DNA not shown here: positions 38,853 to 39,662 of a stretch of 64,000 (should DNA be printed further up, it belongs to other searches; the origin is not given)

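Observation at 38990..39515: Conserved roughly 170-aa beta-rich C-terminal domain, present four times (also 48810..49331, 51340..51856, 53880..54386), that I could not assign to a known family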

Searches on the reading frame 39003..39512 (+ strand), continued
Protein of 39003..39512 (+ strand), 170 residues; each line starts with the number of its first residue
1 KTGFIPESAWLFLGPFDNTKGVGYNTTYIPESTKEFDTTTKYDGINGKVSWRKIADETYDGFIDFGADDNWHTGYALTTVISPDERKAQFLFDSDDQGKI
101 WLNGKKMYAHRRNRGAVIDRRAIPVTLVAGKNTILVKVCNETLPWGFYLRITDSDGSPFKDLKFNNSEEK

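Call 26: fold_search(model_id=the predicted structure, library=pdb)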
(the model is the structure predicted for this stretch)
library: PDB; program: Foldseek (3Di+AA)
matches with E <= 10: 1737; with E <= 0.001: 46
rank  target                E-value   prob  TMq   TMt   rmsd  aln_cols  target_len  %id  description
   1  7pjj                  1.6e-04  1.00  0.51  0.13   4.6       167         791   12  Structure of the Family-3 Glycosyl Hydrolase BcpE2 from Streptomyces scabies (released 2022-07-13)
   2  4lhk_A                1.6e-04  1.00  0.49  0.40   8.5       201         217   12  Structure of the N-terminal domain of the Lg-Flo1 adhesin (N-Lg-Flo1p) from the yeast Saccharomyces pastorianus, in co (released 2014-09-24)
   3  3fn9_A                1.9e-04  1.00  0.39  0.11  12.0       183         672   15  Crystal structure of putative beta-galactosidase from bacteroides fragilis (released 2009-01-13)
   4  8dhl_B                2.1e-04  1.00  0.47  0.11   6.7       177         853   16  Tannerella forsythia beta-glucuronidase (L2) (released 2023-05-17)
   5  6b6l_A                3.2e-04  1.00  0.48  0.13   6.1       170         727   16  The crystal structure of glycosyl hydrolase family 2 (GH2) member from Bacteroides cellulosilyticus DSM 14838 (released 2017-10-11)
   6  6zjp                  3.4e-04  1.00  0.42  0.09   7.8       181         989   16  Cold-adapted beta-D-galactosidase from Arthrobacter sp. 32cB mutant E517Q (released 2020-08-05)
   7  6xa5_A                3.8e-04  1.00  0.40  0.37   4.0        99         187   12  Trehalose-bound structure of Marinomonas primoryensis PA14 carbohydrate-binding domain (released 2021-06-02)
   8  6se9_A                3.8e-04  1.00  0.45  0.10   8.0       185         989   14  Cold-adapted beta-D-galactosidase from Arthrobacter sp. 32cB mutant E441Q in complex with lactose bound in shallow mod (released 2019-09-11)
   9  6zjv                  3.8e-04  1.00  0.45  0.10   8.3       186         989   13  Cold-adapted beta-D-galactosidase from Arthrobacter sp. 32cB mutant D207A (released 2020-08-05)
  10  3fn9_D                3.8e-04  1.00  0.40  0.12   7.8       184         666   15  Crystal structure of putative beta-galactosidase from bacteroides fragilis (released 2009-01-13)
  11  6x8d                  4.2e-04  1.00  0.40  0.39   4.0        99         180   12  Arabinose-bound structure of Marinomonas primoryensis PA14 carbohydrate-binding domain (released 2021-06-02)
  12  6d8k_A                4.2e-04  1.00  0.33  0.11   4.4       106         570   12  Bacteroides multiple species beta-glucuronidase (released 2018-10-17)
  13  5a3l_A                4.2e-04  1.00  0.48  0.40   8.5       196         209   11  Structure of Cea1A in complex with N-Acetylglucosamine (released 2016-06-29)
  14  6x8a_A                4.4e-04  1.00  0.40  0.37   3.8        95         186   14  Sucrose-bound structure of Marinomonas primoryensis PA14 carbohydrate-binding domain (released 2021-06-02)
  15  6d8k_B                4.4e-04  1.00  0.33  0.11   4.1       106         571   13  Bacteroides multiple species beta-glucuronidase (released 2018-10-17)
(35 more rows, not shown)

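Call 33: search_protein_families(library=pfam, alignment_id=A2, max_evalue=0.01)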
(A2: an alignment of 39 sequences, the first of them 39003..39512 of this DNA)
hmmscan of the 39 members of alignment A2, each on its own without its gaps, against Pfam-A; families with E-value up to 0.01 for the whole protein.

A. member 1, window:39003-39512:+ (170 aa): 2 families
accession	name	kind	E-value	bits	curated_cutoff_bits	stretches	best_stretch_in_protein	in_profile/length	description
PF21557.3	RhaB_D2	-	4.1e-05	24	27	1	71-151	23-100/172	Alpha-L-rhamnosidase, domain D2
PF02837.24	Glyco_hydro_2_N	-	0.0018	18.7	28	1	85-161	81-152/169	Glycosyl hydrolases family 2, sugar binding domain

B. families by the number of members that match (of 39 scanned): 5 families
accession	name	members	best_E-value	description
PF21557.3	RhaB_D2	7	4.1e-05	Alpha-L-rhamnosidase, domain D2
PF02837.24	Glyco_hydro_2_N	4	7.5e-05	Glycosyl hydrolases family 2, sugar binding domain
PF07691.17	PA14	4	0.0053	PA14 domain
PF19796.4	DUF6280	1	0.0022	Family of unknown function (DUF6280)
PF00638.24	Ran_BP1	1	0.0024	RanBP1 domain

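Call 34: search_solved_structures(query=A2, max_evalue=10, show_alignments=5)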
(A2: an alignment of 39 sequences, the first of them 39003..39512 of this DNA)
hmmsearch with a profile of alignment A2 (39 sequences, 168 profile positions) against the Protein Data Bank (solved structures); distinct sequences matched with E-value up to 10: 26.
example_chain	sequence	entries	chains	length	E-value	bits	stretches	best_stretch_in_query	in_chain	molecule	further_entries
6d1n_A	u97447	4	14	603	0.023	17.4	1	97-142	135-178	Beta-galactosidase/beta-glucuronidase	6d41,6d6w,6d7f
6d89_C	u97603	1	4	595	0.024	17.4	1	97-142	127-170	Beta-galactosidase/beta-glucuronidase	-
6u7i_A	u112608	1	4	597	0.044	16.5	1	86-144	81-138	Beta-glucuronidase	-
2vzs_A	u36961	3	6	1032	0.16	14.7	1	98-140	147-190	EXO-BETA-D-GLUCOSAMINIDASE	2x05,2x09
2vzt_A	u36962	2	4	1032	0.16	14.7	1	98-140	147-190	EXO-BETA-D-GLUCOSAMINIDASE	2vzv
2vzo_A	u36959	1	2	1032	0.16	14.7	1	98-140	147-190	EXO-BETA-D-GLUCOSAMINIDASE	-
2vzu_A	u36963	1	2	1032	0.16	14.7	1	98-140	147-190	EXO-BETA-D-GLUCOSAMINIDASE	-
3d3a_A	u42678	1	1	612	0.27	14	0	78-109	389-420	Beta-galactosidase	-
7rnu_A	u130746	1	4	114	0.3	13.8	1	122-148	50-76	Phosphatidylinositol 3-kinase regulatory subunit beta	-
5euv_A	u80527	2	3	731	0.37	13.5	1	84-142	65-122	Beta-D-galactosidase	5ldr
5ldr_A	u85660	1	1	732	0.37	13.5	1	84-142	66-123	Beta-D-galactosidase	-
9j6n_A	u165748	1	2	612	0.37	13.5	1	85-140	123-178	Beta-D-galactofuranosidase 2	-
9j6m_A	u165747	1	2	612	0.37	13.5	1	85-140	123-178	Beta-D-galactofuranosidase 2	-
2pna_A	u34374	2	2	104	0.61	12.8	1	124-149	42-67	PHOSPHATIDYLINOSITOL 3-KINASE P85-ALPHA SUBUNIT N-TERMINAL SH2 DOMAIN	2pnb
5gji_A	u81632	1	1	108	0.67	12.7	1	124-149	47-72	Phosphatidylinositol 3-kinase regulatory subunit alpha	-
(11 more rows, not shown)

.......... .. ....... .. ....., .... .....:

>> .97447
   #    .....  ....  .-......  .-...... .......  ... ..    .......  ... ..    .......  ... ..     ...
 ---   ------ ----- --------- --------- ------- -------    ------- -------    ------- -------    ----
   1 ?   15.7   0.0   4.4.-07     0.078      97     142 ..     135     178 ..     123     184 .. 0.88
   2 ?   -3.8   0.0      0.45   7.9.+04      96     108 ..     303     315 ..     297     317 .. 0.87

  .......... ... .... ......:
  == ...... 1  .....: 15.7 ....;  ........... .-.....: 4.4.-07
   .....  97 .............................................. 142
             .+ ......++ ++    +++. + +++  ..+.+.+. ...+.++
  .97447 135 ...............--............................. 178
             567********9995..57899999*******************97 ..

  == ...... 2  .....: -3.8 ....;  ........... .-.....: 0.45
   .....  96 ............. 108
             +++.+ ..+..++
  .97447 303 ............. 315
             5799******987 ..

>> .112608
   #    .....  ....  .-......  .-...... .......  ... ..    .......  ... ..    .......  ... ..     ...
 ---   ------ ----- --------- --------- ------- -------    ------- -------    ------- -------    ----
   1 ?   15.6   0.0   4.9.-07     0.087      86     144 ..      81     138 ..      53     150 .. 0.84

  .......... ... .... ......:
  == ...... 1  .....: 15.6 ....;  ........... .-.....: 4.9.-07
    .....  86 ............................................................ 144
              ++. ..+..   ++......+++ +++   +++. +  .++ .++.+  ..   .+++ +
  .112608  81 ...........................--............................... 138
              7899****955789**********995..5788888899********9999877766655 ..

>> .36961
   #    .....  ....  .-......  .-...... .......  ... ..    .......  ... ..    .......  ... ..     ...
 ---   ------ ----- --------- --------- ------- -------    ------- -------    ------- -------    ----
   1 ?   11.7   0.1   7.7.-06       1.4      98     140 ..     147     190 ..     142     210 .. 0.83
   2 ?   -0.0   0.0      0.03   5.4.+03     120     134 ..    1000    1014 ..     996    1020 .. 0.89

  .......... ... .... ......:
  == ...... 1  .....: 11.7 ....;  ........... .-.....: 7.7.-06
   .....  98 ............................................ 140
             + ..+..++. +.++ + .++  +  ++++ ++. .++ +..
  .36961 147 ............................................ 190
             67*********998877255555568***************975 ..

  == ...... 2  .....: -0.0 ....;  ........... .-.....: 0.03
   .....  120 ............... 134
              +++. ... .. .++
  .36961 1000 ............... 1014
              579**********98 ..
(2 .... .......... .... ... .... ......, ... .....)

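Call 37: find_related_loci(query=A1, collection=genome_contigs, flank=6000)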
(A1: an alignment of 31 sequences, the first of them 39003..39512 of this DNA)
Query A1 (170 aa) in genome_contigs; peptide patterns used: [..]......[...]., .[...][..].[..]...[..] (x = any residue, [..] = any of these).
451 stretches matched a pattern; 359 encode a relative of the query (tblastn E <= 1e-3); the best 80 are kept; 78 distinct loci.
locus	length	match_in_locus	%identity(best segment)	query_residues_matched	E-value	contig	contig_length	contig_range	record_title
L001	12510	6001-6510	96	1-170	9e-114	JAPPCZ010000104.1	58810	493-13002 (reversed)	MAG: Candidatus Poribacteria bacterium isolate IRC4_bin_14 NODE_549_length_58810_cov_21.2644, whole genome shotgun seque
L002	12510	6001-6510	94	1-170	3e-112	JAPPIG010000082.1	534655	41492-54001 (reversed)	MAG: Candidatus Poribacteria bacterium isolate RHO2_bin_17 NODE_5_length_534655_cov_62.453648, whole genome shotgun sequ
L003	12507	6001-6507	88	1-169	5e-104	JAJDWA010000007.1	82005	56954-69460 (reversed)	MAG: Candidatus Poribacteria bacterium isolate jk18x22bins.76 k141_73757, whole genome shotgun sequence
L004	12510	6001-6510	85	1-170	8e-101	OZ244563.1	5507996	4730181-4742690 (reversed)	MAG: Candidatus Poribacteria bacterium isolate ff81fa92-488d-40f9-821d-30cdc2806971 genome assembly, chromosome: 1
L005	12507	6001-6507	70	1-169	4e-84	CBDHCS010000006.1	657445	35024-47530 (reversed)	MAG: Candidatus Poribacteria bacterium isolate 2ff7ea9c-4ed9-48aa-ac60-1c2c21251b56 genome assembly, contig: contig_6, w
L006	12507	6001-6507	71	1-169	4e-84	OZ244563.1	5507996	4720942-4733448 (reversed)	MAG: Candidatus Poribacteria bacterium isolate ff81fa92-488d-40f9-821d-30cdc2806971 genome assembly, chromosome: 1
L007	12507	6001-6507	69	1-169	4e-83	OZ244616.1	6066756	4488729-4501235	MAG: Candidatus Poribacteria bacterium isolate e5250d40-67f0-410b-965f-0d198546f1b0 genome assembly, chromosome: 1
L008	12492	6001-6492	70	1-164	4e-82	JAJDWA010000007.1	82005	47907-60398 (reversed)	MAG: Candidatus Poribacteria bacterium isolate jk18x22bins.76 k141_73757, whole genome shotgun sequence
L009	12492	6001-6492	70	1-164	1e-81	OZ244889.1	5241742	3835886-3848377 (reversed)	MAG: Candidatus Poribacteria bacterium isolate e98e4a03-ae45-434a-8c9f-424be2589405 genome assembly, chromosome: 1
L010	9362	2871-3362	71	1-164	3e-81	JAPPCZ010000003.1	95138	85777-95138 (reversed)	MAG: Candidatus Poribacteria bacterium isolate IRC4_bin_14 NODE_253_length_95138_cov_21.1869, whole genome shotgun seque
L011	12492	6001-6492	68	1-164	6e-81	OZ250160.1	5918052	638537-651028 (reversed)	MAG: Candidatus Poribacteria bacterium isolate 8ae7ebc5-6e71-4186-9c0c-d873ebd224b0 genome assembly, chromosome: 1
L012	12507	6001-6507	66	1-169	6e-81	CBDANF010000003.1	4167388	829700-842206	MAG: Candidatus Poribacteria bacterium isolate cff0d1ac-620d-4255-a141-192642026491 genome assembly, contig: contig_3, w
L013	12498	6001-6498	69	1-166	8e-81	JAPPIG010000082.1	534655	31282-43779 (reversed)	MAG: Candidatus Poribacteria bacterium isolate RHO2_bin_17 NODE_5_length_534655_cov_62.453648, whole genome shotgun sequ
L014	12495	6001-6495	72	1-164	1e-80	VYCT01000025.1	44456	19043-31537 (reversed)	MAG: Candidatus Poribacteria bacterium isolate SB0675_bin_22 NODE_374_length_44456_cov_12.005946, whole genome shotgun s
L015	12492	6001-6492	70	1-164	1e-80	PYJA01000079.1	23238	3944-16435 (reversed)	MAG: Candidatus Poribacteria bacterium isolate PCPOR2a Ga0207197_1079, whole genome shotgun sequence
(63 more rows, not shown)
